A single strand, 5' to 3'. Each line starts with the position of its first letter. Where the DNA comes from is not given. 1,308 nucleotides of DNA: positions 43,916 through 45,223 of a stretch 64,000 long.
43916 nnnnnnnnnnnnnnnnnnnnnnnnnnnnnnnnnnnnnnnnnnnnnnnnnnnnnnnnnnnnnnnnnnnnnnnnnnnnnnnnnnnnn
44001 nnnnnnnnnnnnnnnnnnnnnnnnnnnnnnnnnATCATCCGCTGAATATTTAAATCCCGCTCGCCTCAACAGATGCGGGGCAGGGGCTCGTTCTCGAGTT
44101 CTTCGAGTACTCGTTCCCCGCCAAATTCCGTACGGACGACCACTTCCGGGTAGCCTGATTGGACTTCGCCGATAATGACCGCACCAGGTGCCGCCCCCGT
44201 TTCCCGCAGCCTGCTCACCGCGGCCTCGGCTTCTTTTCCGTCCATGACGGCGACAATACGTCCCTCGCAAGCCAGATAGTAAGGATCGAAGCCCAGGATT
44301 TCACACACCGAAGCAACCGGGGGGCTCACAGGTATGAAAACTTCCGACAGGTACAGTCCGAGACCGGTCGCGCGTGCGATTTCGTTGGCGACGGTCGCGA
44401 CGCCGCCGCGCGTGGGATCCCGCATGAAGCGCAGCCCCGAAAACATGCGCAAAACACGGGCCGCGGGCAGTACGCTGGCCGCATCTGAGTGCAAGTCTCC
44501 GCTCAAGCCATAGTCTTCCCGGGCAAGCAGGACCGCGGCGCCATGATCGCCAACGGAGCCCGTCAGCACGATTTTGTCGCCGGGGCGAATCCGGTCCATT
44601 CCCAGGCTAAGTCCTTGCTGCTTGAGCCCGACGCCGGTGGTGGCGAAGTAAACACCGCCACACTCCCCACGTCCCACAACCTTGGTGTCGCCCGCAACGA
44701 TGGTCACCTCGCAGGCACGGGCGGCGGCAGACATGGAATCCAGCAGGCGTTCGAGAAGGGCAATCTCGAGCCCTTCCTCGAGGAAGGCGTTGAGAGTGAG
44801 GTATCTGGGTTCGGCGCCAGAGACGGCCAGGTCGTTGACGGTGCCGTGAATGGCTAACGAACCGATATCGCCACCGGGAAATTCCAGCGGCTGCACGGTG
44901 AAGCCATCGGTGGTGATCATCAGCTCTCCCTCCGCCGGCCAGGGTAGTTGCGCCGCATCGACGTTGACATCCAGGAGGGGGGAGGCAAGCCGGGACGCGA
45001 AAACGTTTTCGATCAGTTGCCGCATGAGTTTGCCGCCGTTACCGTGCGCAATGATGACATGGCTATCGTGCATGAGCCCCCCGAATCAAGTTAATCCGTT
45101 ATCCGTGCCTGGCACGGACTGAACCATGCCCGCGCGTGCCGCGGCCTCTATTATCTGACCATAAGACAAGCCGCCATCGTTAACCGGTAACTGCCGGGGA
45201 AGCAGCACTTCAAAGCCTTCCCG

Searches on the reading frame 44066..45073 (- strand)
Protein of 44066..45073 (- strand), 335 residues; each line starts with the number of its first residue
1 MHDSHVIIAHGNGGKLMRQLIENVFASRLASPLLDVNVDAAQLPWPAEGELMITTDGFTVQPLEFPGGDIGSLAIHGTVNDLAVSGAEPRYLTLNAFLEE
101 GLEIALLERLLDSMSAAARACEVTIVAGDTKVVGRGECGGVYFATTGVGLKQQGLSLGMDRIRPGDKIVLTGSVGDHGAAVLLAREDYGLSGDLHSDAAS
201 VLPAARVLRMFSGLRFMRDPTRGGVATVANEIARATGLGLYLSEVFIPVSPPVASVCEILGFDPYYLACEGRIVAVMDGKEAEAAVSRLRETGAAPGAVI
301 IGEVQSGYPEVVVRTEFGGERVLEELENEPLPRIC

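Call 10: search_protein_families(library=pfam, proteins=[window:44066-45073:-], max_evalue=1)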
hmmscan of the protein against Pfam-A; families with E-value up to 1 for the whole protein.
window:44066-45073:- (335 aa): 2 families
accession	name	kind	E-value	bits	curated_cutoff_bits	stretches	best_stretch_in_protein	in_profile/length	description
PF02769.27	AIRS_C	-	4.9e-20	72.7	23.1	1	163-307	1-148/156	AIR synthase related protein, C-terminal domain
PF00586.29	AIRS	-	1.4e-18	67.8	24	1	39-150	3-111/112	AIR synthase related protein, N-terminal domain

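Call 31: find_encoding_contigs(protein=window:44066-45073:-, flank=10000, max_places=6)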
Protein window:44066-45073:- (335 aa): 1 contig read that carries it; 1 place shown.
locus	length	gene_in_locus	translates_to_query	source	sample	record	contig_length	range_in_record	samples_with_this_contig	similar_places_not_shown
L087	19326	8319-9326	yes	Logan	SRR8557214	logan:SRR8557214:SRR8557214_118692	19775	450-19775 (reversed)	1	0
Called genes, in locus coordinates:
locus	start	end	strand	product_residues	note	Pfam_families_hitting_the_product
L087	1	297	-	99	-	?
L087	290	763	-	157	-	PF04809:HupH_C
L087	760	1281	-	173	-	PF01750:HycI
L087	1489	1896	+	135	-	PF01155:HypA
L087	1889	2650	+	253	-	PF02492:cobW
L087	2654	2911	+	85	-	PF01455:HupF_HypC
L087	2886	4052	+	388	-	PF01924:HypD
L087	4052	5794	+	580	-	PF00551:Formyl_trans_N, PF02911:Formyl_trans_C (weak), PF00378:ECH_1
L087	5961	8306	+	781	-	PF00708:Acylphosphatase, PF07503:zf-HYPF, PF01300:Sua5_yciO_yrdC, PF17788:HypF_C, PF22521:HypF_C_2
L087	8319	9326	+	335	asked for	PF00586:AIRS, PF02769:AIRS_C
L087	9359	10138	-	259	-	PF00902:TatC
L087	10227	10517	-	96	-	PF02416:TatA_B_E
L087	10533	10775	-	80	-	PF02416:TatA_B_E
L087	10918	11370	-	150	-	PF03364:Polyketide_cyc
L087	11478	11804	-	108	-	PF13442:Cytochrome_CBB3, PF00034:Cytochrom_C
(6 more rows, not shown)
